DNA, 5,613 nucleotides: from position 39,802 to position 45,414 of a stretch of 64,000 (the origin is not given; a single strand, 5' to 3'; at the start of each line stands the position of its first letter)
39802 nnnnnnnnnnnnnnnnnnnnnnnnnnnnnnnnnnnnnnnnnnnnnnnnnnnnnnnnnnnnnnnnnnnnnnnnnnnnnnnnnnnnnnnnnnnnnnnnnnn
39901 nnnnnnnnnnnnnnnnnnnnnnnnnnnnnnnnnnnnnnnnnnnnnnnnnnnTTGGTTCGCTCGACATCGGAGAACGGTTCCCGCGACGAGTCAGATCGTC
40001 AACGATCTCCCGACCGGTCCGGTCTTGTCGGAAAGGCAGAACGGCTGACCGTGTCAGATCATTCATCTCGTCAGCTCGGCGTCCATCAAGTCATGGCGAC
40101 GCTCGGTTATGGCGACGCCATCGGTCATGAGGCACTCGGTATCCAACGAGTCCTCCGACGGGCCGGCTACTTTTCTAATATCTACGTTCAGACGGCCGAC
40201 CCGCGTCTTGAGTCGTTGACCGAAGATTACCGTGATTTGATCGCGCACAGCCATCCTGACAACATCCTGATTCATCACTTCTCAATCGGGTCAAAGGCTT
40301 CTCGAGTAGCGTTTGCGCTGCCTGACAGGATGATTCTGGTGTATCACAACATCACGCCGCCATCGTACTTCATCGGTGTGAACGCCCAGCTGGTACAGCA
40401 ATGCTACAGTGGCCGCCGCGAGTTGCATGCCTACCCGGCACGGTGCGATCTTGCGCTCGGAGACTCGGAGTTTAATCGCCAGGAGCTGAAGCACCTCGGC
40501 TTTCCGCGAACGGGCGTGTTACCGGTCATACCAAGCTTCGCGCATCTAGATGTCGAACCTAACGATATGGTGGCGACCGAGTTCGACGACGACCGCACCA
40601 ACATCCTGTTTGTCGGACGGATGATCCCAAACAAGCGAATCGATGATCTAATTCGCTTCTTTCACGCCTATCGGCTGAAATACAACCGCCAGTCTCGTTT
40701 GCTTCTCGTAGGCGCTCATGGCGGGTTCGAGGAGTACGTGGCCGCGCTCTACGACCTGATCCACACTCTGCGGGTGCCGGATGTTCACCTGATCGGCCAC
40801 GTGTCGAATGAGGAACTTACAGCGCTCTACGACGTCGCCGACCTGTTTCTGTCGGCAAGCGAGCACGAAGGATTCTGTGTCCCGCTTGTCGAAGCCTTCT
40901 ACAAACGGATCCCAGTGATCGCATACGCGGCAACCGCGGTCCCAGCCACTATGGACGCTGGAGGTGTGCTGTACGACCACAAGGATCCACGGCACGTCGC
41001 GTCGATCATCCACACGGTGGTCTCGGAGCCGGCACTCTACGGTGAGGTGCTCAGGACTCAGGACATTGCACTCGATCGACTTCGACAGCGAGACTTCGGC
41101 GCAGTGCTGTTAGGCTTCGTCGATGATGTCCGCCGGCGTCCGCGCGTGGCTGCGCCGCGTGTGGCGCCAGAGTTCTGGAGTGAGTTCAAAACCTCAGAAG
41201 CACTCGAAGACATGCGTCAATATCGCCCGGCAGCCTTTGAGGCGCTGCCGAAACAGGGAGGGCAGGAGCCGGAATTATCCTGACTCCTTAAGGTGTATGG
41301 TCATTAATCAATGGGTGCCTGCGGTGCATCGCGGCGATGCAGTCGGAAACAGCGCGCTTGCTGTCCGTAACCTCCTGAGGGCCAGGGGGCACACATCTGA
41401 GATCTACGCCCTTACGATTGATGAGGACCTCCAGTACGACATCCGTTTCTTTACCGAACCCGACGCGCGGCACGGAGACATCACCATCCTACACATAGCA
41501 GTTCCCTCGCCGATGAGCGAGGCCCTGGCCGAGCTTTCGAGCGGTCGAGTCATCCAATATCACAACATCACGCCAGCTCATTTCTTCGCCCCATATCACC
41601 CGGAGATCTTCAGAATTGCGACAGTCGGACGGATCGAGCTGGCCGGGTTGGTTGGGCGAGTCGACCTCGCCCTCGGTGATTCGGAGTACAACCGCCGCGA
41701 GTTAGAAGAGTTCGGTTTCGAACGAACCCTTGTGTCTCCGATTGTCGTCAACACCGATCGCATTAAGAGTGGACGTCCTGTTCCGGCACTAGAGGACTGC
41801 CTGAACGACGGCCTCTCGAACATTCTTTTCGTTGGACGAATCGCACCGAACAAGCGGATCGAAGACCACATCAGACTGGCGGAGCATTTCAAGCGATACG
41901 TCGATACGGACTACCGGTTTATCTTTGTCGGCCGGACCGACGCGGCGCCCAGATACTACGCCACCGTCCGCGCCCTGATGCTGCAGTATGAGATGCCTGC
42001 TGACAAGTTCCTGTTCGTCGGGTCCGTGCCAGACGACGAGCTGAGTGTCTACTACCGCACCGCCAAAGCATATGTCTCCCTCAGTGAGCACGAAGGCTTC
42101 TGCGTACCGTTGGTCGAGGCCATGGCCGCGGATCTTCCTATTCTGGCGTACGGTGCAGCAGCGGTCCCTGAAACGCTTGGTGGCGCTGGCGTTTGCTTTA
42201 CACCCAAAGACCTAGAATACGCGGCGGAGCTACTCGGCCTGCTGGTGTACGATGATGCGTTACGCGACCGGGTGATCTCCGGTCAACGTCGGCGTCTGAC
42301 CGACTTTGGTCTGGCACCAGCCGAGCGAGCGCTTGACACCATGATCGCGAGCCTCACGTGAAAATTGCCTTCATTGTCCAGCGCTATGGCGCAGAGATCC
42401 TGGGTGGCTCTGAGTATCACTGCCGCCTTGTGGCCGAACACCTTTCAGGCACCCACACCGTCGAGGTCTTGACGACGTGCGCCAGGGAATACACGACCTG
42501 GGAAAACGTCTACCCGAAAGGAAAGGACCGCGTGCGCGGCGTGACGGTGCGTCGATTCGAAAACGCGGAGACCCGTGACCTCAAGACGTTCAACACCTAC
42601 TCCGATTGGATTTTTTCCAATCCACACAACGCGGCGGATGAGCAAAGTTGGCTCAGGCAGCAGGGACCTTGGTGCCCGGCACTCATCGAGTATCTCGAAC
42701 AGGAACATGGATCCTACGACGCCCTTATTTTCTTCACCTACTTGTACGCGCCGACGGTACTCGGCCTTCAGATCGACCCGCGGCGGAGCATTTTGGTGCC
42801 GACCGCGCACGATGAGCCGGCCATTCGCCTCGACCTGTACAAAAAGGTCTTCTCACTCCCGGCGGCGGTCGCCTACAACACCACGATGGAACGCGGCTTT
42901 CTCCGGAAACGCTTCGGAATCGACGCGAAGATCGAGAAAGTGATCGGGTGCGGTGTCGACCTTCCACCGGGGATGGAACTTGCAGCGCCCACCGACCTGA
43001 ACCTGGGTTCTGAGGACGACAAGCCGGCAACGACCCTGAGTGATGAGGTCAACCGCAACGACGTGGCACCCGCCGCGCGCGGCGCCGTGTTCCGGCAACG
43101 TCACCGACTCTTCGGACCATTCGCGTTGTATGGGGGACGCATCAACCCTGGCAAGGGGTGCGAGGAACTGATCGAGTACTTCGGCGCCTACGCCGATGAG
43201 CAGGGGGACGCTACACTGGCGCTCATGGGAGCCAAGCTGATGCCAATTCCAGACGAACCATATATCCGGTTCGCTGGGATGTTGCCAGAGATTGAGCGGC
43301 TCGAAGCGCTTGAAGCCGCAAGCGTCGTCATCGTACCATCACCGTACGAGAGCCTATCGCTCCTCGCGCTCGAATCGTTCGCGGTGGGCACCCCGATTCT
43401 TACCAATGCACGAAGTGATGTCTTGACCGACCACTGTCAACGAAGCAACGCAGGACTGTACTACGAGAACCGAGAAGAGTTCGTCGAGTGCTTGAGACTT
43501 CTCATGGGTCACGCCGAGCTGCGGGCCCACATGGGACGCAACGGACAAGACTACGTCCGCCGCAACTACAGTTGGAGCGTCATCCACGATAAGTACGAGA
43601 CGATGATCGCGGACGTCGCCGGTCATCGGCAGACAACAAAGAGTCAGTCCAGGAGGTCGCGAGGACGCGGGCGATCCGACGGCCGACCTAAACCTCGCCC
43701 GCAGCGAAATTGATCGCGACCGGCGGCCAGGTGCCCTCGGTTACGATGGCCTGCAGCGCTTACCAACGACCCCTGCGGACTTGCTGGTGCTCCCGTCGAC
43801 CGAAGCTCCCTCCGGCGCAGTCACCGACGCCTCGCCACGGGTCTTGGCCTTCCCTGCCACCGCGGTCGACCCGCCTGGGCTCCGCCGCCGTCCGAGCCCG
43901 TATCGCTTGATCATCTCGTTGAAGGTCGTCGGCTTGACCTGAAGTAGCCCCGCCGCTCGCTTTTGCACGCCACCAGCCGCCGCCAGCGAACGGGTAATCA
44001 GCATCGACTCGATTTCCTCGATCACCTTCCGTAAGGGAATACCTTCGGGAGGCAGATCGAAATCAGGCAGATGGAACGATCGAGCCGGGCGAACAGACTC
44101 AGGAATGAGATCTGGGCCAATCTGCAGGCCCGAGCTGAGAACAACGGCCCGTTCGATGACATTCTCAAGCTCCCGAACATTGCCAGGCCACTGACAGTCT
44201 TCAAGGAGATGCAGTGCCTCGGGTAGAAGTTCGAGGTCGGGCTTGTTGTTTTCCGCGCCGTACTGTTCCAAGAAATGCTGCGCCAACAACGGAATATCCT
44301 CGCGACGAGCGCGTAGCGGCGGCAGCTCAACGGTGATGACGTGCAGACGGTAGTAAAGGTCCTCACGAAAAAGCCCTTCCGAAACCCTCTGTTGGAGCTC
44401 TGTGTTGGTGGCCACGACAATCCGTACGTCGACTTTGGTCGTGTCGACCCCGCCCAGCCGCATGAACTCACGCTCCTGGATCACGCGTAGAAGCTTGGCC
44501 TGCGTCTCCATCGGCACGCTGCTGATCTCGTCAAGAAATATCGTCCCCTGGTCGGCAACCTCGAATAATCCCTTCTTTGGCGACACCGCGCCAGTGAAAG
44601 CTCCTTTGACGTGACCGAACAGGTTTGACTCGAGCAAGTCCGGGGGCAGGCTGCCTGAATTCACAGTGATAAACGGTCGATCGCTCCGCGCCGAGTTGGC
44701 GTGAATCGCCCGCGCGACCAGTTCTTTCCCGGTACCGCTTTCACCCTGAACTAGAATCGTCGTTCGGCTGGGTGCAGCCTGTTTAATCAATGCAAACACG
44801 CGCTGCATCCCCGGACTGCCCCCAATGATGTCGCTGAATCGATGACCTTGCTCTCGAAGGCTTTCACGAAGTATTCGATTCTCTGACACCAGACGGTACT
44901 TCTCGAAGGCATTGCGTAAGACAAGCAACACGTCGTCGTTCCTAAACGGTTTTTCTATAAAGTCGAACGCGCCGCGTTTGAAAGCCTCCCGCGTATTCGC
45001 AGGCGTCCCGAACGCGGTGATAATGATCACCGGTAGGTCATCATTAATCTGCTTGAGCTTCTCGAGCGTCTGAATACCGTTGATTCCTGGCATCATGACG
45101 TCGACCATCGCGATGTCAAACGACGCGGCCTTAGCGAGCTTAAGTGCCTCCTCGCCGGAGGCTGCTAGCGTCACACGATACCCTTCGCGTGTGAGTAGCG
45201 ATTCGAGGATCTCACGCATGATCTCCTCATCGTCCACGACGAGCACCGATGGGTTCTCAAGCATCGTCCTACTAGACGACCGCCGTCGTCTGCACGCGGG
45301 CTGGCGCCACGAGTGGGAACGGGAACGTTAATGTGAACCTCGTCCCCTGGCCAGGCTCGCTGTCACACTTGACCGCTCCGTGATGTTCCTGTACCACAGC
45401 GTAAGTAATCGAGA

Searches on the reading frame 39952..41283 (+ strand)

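Call 48: search_protein_families(library=pfam, proteins=[window:39952-41283:+], max_evalue=0.001)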
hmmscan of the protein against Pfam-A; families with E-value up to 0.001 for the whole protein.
window:39952-41283:+ (443 aa): 3 families
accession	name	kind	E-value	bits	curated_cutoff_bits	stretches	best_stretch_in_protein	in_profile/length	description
PF00534.26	Glycos_transf_1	-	1.1e-20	74.3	26.4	1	204-360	4-159/172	Glycosyl transferases group 1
PF13692.12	Glyco_trans_1_4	-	3.6e-18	66.6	27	1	216-356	2-139/142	Glycosyl transferases group 1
PF20706.3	GT4-conflict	-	7e-06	25.7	26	1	186-327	171-313/385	Family 4 Glycosyltransferase in conflict systems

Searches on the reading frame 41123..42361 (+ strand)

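Call 48: search_protein_families(library=pfam, proteins=[window:41123-42361:+], max_evalue=0.001)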
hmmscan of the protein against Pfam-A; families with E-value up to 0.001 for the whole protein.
window:41123-42361:+ (412 aa): 2 families
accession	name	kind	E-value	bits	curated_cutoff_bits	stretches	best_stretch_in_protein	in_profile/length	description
PF00534.26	Glycos_transf_1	-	3.2e-22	79.3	26.4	1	233-389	17-170/172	Glycosyl transferases group 1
PF13692.12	Glyco_trans_1_4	-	4.3e-17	63.1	27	1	233-370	3-136/142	Glycosyl transferases group 1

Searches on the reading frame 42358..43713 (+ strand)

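Call 48: search_protein_families(library=pfam, proteins=[window:42358-43713:+], max_evalue=0.001)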
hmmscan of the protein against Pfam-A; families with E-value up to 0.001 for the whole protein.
window:42358-43713:+ (451 aa): 5 families
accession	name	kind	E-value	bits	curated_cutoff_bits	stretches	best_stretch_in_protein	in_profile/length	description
PF00534.26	Glycos_transf_1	-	1.6e-10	41.2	26.4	1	254-397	16-170/172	Glycosyl transferases group 1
PF13692.12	Glyco_trans_1_4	-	5.5e-10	40.1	27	1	256-383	4-140/142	Glycosyl transferases group 1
PF13524.12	Glyco_trans_1_2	-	7.2e-07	29.7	25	1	313-407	39-136/144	Glycosyl transferase-like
PF13439.12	Glyco_transf_4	-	0.00022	21.7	28.5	0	16-202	2-168/170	Glycosyltransferase Family 4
PF20706.3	GT4-conflict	-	0.00059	19.4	26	0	316-353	277-314/385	Family 4 Glycosyltransferase in conflict systems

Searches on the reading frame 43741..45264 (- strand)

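Call 47: search_protein_families(library=pfam, proteins=[window:43741-45264:-], max_evalue=0.001)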
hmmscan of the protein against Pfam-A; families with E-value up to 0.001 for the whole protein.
window:43741-45264:- (507 aa): 8 families
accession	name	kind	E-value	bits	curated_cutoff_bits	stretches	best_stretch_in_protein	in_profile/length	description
PF00158.32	Sigma54_activat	-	1.5e-68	230.2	20.2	1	146-312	1-167/168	Sigma-54 interaction domain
PF00072.30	Response_reg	-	1e-31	109.8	30.2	1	7-113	1-107/111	Response regulator receiver domain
PF25601.1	AAA_lid_14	-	9.4e-26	89.9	27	1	318-395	1-78/87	AAA+ ATPase lid domain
PF14532.12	Sigma54_activ_2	-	1.3e-22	80.9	25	1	147-317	1-138/138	Sigma-54 interaction domain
PF07728.20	AAA_5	-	1.2e-07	32.2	22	1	170-289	2-124/139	AAA domain (dynein-related subfamily)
PF02954.25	HTH_8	-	1.2e-07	31.8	22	1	415-455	2-42/42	Bacterial regulatory protein, Fis family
PF00004.35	AAA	-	1.7e-05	25.7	21.2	1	170-299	1-119/131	ATPase family associated with various cellular activities (AAA)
PF07726.17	AAA_3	-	0.00025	21.4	27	1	170-292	2-115/131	ATPase family associated with various cellular activities (AAA)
